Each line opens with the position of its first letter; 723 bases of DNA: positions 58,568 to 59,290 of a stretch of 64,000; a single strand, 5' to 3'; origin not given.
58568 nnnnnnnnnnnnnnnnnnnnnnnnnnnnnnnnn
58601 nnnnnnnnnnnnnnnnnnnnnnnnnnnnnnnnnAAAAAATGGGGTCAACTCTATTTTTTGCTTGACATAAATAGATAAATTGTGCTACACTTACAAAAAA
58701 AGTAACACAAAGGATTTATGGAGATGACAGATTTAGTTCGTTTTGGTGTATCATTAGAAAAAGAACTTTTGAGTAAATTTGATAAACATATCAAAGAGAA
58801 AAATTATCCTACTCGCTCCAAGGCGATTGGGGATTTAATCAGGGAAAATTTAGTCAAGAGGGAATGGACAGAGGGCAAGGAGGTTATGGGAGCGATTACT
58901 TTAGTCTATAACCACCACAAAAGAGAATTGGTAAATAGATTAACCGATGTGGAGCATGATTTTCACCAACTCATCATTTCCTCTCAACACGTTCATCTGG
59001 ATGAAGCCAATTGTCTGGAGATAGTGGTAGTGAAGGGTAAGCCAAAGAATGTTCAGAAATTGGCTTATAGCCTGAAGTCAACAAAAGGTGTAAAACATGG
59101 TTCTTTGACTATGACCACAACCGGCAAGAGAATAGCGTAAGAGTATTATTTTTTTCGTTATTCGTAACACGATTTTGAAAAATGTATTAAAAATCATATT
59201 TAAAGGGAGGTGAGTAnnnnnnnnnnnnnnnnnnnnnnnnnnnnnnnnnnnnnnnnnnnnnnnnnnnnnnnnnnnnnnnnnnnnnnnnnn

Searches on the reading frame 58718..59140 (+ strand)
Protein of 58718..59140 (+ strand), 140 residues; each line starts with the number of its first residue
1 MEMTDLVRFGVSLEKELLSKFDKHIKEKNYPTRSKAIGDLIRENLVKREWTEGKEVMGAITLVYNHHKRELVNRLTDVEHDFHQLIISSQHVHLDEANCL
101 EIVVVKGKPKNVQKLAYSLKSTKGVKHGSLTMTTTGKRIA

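Call 4: search_protein_families(library=pfam, proteins=[window:58718-59140:+], max_evalue=0.01)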
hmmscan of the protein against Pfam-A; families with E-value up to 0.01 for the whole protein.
window:58718-59140:+ (140 aa): 2 families
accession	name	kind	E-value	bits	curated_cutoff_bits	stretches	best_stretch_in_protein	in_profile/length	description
PF08753.17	NikR_C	-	1.3e-32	112.3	22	1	57-133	1-77/77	NikR C terminal nickel binding domain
PF01402.27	RHH_1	-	0.0024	18.2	20.5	1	8-45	1-37/39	Ribbon-helix-helix protein, copG family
